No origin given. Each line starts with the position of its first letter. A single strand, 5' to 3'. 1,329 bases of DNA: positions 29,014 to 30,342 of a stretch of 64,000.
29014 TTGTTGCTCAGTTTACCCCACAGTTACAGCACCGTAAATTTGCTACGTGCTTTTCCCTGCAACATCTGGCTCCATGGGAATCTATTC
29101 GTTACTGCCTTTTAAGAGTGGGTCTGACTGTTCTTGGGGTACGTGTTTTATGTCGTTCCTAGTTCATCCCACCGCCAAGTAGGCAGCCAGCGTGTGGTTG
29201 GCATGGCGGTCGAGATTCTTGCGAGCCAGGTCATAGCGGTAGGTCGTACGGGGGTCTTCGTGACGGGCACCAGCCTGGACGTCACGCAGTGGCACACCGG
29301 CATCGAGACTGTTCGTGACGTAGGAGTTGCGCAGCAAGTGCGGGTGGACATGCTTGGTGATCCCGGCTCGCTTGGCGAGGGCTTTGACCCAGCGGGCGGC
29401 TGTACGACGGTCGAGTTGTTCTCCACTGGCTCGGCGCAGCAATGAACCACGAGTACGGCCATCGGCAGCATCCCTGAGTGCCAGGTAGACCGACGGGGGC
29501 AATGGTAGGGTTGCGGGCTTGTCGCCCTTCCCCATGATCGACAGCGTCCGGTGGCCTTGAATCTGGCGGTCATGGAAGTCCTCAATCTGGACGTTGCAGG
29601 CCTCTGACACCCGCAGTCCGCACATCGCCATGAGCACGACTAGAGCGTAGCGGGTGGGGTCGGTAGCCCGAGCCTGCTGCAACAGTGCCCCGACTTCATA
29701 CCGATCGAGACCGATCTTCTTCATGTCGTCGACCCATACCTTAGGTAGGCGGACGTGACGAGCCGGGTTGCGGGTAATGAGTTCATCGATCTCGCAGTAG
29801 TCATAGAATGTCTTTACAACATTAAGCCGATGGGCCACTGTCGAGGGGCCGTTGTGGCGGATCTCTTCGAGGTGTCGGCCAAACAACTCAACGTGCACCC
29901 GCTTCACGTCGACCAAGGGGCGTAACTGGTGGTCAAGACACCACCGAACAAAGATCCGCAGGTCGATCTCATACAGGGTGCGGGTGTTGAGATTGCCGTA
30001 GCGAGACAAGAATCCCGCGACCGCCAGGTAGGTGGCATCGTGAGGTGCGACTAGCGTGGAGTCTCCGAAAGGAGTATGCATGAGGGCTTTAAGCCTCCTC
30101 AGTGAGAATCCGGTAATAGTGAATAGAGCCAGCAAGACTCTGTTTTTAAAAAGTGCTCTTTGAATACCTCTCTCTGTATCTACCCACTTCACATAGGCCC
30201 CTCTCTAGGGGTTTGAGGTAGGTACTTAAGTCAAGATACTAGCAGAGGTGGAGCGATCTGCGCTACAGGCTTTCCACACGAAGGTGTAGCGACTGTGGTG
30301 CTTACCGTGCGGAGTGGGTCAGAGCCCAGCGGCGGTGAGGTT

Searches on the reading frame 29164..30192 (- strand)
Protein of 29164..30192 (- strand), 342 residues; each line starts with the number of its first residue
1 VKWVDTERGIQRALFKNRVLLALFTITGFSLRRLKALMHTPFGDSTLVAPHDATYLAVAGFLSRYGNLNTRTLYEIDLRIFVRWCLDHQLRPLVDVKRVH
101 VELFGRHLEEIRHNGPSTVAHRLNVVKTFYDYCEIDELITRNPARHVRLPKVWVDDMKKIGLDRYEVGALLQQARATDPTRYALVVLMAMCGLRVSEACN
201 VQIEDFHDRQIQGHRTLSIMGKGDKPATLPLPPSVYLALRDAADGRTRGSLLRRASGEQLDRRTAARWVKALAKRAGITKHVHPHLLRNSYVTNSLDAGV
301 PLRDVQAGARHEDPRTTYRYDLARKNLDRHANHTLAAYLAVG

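Call 6: search_protein_families(library=pfam, proteins=[window:29164-30192:-], max_evalue=0.01)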
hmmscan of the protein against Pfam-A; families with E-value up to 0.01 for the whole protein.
window:29164-30192:- (342 aa): 2 families
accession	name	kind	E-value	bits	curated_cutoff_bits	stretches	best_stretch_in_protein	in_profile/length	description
PF00589.27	Phage_integrase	-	1.8e-22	80.4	27.1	1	163-321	4-166/172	Phage integrase family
PF13495.12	Phage_int_SAM_4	-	0.00073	20.3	27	1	69-137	17-82/85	Phage integrase, N-terminal SAM-like domain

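Call 26: search_protein_families(library=phrogs, proteins=[window:29167-30192:-], max_evalue=0.001)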
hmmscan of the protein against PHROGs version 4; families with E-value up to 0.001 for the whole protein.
window:29167-30192:- (342 aa): 3 families
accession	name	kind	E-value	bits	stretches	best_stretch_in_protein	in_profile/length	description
phrog_1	-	integration and excision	4.4e-37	129.6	1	62-339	174-451/611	integrase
phrog_216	-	integration and excision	9.4e-28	98.2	1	117-324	13-225/301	integrase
phrog_23271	-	unknown function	1.1e-06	29.5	1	280-327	7-54/67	-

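Call 34: list_cluster_members(proteins=[P0001, window:30322-31773:-, window:29167-30192:-, window:32218-33945:+])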
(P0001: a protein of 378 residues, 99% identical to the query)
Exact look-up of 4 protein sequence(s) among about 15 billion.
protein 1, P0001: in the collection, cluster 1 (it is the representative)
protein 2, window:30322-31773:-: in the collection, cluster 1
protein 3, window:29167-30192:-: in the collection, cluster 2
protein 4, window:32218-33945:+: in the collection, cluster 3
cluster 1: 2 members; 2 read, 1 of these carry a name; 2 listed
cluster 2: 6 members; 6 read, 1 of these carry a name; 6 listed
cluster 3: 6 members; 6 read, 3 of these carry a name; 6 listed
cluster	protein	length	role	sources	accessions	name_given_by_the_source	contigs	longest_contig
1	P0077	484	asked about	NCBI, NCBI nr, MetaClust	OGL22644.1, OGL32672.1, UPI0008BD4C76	hypothetical protein A2707_05005 [Candidatus Saccharibacteria bacterium ... | MAG: hypothetical protein A2707_05005 [Candidatus Saccharibacteria bacterium ... | status=active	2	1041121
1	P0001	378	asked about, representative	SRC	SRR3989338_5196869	-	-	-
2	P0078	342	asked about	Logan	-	-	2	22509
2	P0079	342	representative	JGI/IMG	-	-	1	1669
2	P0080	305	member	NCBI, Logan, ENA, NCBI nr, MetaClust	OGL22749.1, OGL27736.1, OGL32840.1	hypothetical protein A2707_05010 [Candidatus Saccharibacteria bacterium ... | MAG: hypothetical protein A2707_05010 [Candidatus Saccharibacteria bacterium ... | \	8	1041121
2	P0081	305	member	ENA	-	-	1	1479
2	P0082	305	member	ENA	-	-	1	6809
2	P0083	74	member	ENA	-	-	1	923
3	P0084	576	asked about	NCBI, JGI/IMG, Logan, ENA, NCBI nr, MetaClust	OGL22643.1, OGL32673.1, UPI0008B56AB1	hypothetical protein A2707_05000 [Candidatus Saccharibacteria bacterium ... | MAG: hypothetical protein A2707_05000 [Candidatus Saccharibacteria bacterium ... | status=active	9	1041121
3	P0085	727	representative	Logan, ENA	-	-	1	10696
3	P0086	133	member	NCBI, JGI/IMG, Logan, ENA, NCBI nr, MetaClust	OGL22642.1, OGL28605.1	hypothetical protein A2707_04995 [Candidatus Saccharibacteria bacterium ... | MAG: hypothetical protein A2707_04995 [Candidatus Saccharibacteria bacterium ... | \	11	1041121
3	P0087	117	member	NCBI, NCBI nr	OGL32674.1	hypothetical protein A3E76_04970 [Candidatus Saccharibacteria bacterium ... | MAG: hypothetical protein A3E76_04970 [Candidatus Saccharibacteria bacterium ...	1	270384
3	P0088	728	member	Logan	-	-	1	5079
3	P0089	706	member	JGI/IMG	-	-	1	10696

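Call 35: find_encoding_contigs(protein=window:29167-30081:-, flank=10000, max_places=8)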
Protein window:29167-30081:- (305 aa): 12 contigs read that carry it; 3 places shown.
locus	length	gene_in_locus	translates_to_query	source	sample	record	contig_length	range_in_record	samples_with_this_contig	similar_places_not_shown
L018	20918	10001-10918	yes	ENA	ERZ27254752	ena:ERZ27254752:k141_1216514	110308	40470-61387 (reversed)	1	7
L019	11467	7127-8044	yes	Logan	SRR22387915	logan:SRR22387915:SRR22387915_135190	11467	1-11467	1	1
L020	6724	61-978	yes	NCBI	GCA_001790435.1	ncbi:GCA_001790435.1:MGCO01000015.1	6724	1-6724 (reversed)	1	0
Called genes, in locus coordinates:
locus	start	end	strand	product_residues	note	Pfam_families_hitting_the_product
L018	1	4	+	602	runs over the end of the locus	-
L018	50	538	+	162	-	PF00085:Thioredoxin, PF13098:Thioredoxin_2 (weak)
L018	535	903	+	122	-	PF04266:ASCH (weak)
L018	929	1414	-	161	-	PF00293:NUDIX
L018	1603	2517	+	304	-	PF00005:ABC_tran, PF13304:AAA_21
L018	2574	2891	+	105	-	-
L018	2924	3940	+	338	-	PF12760:Zn_ribbon_IS1595, PF12762:DDE_Tnp_IS1595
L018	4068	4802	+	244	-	-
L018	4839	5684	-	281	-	PF13814:Replic_Relax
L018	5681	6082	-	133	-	-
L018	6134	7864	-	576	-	PF01935:DUF87 (faint), PF25199:nSTAND_NTPase5 (faint)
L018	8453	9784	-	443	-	-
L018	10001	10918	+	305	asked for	PF00589:Phage_integrase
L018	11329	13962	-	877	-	PF26449:DUF8128 (faint), PF10412:TrwB_AAD_bind (faint), PF12696:TraG-D_C (weak)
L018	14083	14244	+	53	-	-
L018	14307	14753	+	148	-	PF10920:DUF2705 (weak)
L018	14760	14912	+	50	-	-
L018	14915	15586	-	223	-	PF02578:Cu-oxidase_4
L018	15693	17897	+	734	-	PF01138:RNase_PH, PF03725:RNase_PH_C (weak), PF01138:RNase_PH, PF00013:KH_1, PF00575:S1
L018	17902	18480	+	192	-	PF06414:Zeta_toxin, PF08433:KTI12 (weak), PF13207:AAA_17 (faint), PF13238:AAA_18, PF13671:AAA_33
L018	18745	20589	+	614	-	PF00753:Lactamase_B (faint), PF22505:RNase_J_b_CASP, PF17770:RNase_J_C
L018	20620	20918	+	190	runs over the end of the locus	PF03167:UDG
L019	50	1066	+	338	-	PF12760:Zn_ribbon_IS1595, PF12762:DDE_Tnp_IS1595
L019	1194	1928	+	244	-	-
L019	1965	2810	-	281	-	PF13814:Replic_Relax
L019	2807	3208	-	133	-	-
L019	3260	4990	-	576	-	PF01935:DUF87 (faint), PF25199:nSTAND_NTPase5 (faint)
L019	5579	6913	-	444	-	-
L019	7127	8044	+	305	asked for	PF00589:Phage_integrase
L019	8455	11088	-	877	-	PF26449:DUF8128 (faint), PF10412:TrwB_AAD_bind (faint), PF12696:TraG-D_C (weak)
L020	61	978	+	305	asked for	PF00589:Phage_integrase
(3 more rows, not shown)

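Call 64: find_homologous_proteins(query=window:29167-30081:-, max_evalue=1e-10)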
Query window:29167-30081:- (305 aa): 5352 proteins with E <= 1e-10 among 8000 candidates; the best 120 are listed.
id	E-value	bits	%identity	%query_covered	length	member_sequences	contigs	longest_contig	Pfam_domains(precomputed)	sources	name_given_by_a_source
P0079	3.4e-204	695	100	100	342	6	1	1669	PF00589.28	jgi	-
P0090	2.7e-181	620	91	98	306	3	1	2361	PF13495.13,PF00589.28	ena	-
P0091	1.7e-165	568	83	98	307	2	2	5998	PF00589.28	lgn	-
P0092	4.8e-163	560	80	100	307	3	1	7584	PF00589.28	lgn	-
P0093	1.9e-162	558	81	100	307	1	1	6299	PF13495.13,PF00589.28,PF02899.24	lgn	-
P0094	7.2e-154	529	79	95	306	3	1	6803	PF00589.28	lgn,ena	-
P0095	6.6e-128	444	69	95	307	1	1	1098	PF00589.28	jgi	jgi:integrase/recombinase XerD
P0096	8.9e-128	444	67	97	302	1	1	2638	PF13495.13,PF00589.28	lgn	-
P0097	8.9e-127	440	69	97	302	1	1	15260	PF12835.13,PF00589.28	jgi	jgi:site-specific recombinase XerD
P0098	1.7e-124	433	69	97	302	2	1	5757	PF13495.13,PF00589.28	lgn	-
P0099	2.8e-124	432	68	97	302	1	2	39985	PF00589.28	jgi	-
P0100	4.8e-124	432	69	98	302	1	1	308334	PF00589.28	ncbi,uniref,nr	ncbi:tyrosine-type recombinase/integrase [Nocardioides campestrisoli]|uniref:tyrosine-type recombina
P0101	1.4e-123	430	68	97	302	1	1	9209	PF00589.28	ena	-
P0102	3.2e-123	429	65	99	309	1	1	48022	PF12835.13,PF00589.28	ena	-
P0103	4.5e-123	428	67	98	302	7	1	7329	PF13495.13,PF00589.28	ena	-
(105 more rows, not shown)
